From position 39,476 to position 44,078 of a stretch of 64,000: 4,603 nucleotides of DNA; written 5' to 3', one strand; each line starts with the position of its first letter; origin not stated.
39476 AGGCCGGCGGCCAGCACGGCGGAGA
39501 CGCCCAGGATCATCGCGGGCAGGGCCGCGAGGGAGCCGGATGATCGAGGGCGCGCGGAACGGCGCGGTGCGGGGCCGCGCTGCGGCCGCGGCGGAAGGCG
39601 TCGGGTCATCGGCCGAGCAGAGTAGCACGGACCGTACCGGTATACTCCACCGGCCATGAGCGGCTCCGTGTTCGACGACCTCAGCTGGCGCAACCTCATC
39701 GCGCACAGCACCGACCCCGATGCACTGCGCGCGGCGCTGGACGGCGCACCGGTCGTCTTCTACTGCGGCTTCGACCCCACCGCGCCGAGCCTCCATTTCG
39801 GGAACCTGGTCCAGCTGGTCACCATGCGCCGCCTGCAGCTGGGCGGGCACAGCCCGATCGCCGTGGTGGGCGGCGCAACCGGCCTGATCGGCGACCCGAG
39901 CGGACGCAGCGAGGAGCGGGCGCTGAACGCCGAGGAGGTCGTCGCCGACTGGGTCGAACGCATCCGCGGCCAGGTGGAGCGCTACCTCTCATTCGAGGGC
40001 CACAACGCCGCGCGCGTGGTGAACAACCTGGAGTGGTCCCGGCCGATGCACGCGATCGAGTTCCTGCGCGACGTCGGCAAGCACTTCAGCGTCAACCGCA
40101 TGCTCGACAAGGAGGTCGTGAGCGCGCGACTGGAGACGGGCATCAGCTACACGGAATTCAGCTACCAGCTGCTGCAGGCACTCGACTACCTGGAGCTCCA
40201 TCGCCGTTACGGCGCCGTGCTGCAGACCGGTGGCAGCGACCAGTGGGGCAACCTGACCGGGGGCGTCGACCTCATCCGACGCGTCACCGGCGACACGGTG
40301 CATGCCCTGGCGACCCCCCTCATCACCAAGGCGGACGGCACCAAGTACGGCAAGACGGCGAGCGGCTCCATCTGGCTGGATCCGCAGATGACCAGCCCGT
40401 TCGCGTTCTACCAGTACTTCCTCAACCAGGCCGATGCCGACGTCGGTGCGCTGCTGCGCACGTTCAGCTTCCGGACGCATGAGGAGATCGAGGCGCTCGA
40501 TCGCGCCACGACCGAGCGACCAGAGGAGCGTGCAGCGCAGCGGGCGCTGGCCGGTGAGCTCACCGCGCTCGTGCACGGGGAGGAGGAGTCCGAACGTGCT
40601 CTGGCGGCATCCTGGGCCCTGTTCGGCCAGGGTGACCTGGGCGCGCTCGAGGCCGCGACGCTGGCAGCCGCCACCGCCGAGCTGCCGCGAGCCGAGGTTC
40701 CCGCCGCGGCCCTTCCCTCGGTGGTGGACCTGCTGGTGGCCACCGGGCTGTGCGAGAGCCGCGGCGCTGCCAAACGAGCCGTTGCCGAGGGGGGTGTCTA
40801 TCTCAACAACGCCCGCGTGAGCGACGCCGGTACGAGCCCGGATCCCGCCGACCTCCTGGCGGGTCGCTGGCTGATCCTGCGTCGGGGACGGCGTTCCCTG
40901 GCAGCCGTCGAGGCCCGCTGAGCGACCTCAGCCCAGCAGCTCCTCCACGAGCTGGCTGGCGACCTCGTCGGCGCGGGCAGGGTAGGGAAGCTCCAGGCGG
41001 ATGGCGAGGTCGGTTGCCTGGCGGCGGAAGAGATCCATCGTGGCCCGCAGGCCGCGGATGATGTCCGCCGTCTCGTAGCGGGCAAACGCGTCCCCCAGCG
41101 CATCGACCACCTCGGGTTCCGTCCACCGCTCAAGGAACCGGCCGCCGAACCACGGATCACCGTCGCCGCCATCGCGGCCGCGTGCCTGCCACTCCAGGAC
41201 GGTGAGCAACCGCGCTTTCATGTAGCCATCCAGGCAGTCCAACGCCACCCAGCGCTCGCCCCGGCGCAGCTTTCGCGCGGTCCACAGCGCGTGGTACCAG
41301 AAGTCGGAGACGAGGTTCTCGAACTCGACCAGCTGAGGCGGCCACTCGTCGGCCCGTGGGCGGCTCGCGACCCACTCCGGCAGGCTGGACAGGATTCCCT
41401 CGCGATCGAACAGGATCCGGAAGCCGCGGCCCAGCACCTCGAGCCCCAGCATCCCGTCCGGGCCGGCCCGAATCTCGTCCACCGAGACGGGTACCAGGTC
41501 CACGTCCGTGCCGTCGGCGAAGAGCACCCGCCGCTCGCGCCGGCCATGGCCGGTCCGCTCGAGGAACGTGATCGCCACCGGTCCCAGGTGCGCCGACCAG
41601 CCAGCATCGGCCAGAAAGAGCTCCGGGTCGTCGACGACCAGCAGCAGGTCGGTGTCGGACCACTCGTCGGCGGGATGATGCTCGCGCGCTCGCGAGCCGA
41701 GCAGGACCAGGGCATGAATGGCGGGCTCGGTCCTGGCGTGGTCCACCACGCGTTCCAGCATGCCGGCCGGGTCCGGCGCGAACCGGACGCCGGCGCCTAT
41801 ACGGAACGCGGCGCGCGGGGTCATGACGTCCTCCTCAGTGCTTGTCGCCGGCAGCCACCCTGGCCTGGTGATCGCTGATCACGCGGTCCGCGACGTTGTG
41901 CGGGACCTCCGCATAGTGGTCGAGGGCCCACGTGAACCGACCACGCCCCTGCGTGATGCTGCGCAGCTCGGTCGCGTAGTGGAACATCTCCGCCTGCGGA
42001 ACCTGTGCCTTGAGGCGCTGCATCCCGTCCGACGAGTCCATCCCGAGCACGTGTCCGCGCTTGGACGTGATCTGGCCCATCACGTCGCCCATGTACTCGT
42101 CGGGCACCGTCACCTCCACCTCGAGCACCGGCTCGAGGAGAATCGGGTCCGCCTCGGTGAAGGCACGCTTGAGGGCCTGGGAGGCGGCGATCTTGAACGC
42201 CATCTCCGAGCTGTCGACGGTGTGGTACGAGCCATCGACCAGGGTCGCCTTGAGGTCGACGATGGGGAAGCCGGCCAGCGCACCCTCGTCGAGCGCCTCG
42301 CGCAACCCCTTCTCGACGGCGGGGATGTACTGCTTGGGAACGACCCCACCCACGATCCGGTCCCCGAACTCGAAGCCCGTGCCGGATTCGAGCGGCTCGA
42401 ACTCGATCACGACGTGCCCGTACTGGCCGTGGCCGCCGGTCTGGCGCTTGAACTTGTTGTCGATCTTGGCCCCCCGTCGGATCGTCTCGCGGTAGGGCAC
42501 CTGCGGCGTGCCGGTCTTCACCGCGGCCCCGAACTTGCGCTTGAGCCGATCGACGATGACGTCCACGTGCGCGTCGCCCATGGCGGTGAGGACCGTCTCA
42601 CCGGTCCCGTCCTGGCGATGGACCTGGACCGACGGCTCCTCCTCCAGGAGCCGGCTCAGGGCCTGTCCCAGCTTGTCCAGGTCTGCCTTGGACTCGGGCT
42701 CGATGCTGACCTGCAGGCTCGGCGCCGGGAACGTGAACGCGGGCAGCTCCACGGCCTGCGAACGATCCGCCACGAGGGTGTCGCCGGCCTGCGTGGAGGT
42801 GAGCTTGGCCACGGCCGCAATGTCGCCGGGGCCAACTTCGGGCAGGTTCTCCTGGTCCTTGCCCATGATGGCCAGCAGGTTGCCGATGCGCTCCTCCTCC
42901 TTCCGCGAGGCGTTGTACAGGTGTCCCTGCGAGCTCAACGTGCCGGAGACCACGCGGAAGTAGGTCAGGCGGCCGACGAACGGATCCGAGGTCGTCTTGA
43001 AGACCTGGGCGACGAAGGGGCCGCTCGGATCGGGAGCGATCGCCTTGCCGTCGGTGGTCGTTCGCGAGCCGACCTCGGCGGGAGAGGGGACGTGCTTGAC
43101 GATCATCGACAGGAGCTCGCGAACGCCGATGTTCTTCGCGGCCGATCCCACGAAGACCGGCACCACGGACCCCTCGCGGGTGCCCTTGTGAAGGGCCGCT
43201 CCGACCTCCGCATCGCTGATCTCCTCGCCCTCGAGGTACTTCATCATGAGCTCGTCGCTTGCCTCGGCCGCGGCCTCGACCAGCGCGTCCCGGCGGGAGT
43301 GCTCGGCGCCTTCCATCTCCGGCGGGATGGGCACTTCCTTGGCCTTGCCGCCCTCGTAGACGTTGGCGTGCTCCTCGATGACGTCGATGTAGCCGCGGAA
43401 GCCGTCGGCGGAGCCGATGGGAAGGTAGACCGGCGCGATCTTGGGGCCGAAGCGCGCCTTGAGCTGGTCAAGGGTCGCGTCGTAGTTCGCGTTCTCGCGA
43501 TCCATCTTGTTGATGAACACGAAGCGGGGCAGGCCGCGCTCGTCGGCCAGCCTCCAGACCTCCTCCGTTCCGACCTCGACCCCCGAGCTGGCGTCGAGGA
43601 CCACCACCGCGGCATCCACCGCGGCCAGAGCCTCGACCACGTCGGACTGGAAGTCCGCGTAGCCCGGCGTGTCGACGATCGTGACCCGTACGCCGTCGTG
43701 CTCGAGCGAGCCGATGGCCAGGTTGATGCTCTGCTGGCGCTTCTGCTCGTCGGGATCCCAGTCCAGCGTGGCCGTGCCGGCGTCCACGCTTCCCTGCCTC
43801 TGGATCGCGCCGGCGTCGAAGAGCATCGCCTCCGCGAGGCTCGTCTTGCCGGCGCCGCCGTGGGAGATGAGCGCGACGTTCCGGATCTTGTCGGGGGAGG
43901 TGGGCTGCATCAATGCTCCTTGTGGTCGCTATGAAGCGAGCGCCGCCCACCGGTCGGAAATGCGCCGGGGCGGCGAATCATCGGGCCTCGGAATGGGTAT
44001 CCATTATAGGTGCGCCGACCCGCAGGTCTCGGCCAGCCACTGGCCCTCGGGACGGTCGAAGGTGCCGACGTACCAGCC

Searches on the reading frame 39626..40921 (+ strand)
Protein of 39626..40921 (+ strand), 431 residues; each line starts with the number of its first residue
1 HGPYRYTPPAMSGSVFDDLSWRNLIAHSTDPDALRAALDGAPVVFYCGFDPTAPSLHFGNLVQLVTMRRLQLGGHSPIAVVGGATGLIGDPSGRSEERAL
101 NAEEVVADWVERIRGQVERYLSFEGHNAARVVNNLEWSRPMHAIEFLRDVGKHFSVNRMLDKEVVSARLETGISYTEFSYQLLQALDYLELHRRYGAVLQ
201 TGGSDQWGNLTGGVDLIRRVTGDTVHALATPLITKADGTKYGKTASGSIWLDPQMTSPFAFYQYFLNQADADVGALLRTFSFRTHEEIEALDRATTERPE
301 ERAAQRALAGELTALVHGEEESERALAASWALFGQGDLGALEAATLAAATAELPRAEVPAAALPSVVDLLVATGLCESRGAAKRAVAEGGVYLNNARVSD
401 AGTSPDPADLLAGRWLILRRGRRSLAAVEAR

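Call 46: search_protein_families(library=pfam, proteins=[window:39626-40921:+], max_evalue=0.00001)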
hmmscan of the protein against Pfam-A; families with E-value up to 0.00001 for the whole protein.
window:39626-40921:+ (431 aa): 3 families
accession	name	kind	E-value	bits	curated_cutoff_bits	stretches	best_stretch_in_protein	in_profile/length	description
PF00579.31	tRNA-synt_1b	-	3.7e-76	256.7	21.1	1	41-333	4-291/292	tRNA synthetases class I (W and Y)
PF22421.1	SYY_C-terminal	-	3.1e-13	49.9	27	1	349-424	5-79/83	Tyrosine--tRNA ligase SYY-like C-terminal domain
PF01479.30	S4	-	1.6e-06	28.2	22.8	1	368-408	5-45/48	S4 domain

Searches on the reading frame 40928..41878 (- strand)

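Call 46: search_protein_families(library=pfam, proteins=[window:40928-41878:-], max_evalue=0.00001)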
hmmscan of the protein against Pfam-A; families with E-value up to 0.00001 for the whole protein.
window:40928-41878:- (316 aa): 1 family
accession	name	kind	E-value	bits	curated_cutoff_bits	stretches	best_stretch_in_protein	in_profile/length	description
PF04439.18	Adenyl_transf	-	7.4e-37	127.4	22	1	40-309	7-274/279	Streptomycin adenylyltransferase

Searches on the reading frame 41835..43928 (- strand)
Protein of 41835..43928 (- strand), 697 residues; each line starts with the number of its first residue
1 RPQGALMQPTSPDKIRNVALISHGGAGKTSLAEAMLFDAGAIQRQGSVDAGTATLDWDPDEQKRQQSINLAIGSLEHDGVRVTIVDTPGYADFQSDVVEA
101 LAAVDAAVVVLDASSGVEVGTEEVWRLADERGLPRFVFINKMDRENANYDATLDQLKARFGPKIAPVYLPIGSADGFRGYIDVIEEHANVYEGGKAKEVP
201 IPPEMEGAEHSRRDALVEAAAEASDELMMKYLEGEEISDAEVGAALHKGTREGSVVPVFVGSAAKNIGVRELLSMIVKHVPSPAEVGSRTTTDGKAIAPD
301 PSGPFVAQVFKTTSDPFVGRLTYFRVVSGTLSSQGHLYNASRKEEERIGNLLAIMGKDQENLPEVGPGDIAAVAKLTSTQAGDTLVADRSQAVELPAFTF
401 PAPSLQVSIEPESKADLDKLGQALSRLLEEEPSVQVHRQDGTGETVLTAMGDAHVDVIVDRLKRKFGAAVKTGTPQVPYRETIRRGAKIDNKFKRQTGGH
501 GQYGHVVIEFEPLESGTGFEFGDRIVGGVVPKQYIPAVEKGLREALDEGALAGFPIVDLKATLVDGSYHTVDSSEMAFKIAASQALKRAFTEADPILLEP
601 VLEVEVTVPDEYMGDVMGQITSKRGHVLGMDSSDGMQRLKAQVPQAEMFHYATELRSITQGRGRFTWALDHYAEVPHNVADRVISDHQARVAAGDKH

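Call 46: search_protein_families(library=pfam, proteins=[window:41835-43928:-], max_evalue=0.00001)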
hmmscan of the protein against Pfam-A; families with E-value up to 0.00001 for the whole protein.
window:41835-43928:- (697 aa): 6 families
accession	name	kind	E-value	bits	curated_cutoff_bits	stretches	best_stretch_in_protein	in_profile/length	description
PF00009.33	GTP_EFTU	-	1.1e-48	165.8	26.5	1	14-282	2-188/188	Elongation factor Tu GTP binding domain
PF03764.24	EFG_IV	-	5.1e-48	162.3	24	1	475-593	1-120/121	Elongation factor G, domain IV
PF00679.30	EFG_C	-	3.2e-31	107.6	27.9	1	597-682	2-88/89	Elongation factor G C-terminus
PF14492.12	EFG_III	-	2.6e-25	88.7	27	1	400-473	1-74/75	Elongation Factor G, domain III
PF22042.2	EF-G_D2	-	1.2e-17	64.2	27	1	304-387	1-83/84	Elongation factor G domain 2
PF03144.31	GTP_EFTU_D2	-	2.6e-09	37.8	30.3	1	319-385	1-72/73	Elongation factor Tu domain 2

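Call 48: find_homologous_proteins(query=window:41835-43892:-, max_evalue=1e-100)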
Query window:41835-43892:- (685 aa): 7983 proteins with E <= 1e-100 among 8000 candidates; the best 120 are listed.
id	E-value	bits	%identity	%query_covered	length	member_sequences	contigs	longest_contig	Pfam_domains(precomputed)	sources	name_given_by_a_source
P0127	0.0e+0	1512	100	100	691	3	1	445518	PF00679.31,PF14492.13,PF00009.34,PF03764.25,PF03144.32,PF22042.3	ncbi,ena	-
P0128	0.0e+0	1444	94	100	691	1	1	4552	PF00679.31,PF14492.13,PF00009.34,PF03764.25,PF03144.32,PF22042.3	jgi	jgi:elongation factor G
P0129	0.0e+0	1421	93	100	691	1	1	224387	PF00679.31,PF14492.13,PF00009.34,PF03764.25,PF03144.32,PF22042.3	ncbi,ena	-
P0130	0.0e+0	1415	91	100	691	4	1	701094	PF01926.30,PF00679.31,PF14492.13,PF00009.34,PF03764.25,PF03144.32,PF22042.3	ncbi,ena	-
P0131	0.0e+0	1413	92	100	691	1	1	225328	PF00679.31,PF14492.13,PF00009.34,PF03764.25,PF03144.32,PF22042.3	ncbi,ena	-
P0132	0.0e+0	1409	91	100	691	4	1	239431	PF00679.31,PF14492.13,PF00009.34,PF03764.25,PF03144.32,PF22042.3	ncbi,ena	-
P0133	0.0e+0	1377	89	100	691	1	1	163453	PF01926.30,PF00679.31,PF14492.13,PF00009.34,PF03764.25,PF03144.32,PF22042.3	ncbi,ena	-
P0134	0.0e+0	1364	87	100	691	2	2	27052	PF00679.31,PF14492.13,PF00009.34,PF03764.25,PF03144.32,PF22042.3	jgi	jgi:elongation factor G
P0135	0.0e+0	1344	87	100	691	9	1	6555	PF00679.31,PF14492.13,PF00009.34,PF03764.25,PF03144.32,PF22042.3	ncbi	-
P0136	0.0e+0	1342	87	100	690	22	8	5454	PF01926.30,PF00679.31,PF14492.13,PF00009.34,PF03764.25,PF03144.32,PF22042.3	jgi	jgi:elongation factor G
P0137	0.0e+0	1341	87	100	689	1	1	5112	PF00679.31,PF14492.13,PF00009.34,PF03764.25,PF03144.32,PF22042.3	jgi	jgi:elongation factor G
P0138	0.0e+0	1341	87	100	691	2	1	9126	PF00679.31,PF14492.13,PF00009.34,PF03764.25,PF03144.32,PF22042.3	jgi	jgi:elongation factor G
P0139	0.0e+0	1336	86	100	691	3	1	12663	PF00679.31,PF14492.13,PF00009.34,PF03764.25,PF03144.32,PF22042.3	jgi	jgi:elongation factor G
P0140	0.0e+0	1335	86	100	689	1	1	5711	PF00679.31,PF14492.13,PF00009.34,PF03764.25,PF03144.32,PF22042.3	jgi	jgi:elongation factor G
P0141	0.0e+0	1335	86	100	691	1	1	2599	PF00679.31,PF14492.13,PF00009.34,PF03764.25,PF03144.32,PF22042.3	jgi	jgi:elongation factor G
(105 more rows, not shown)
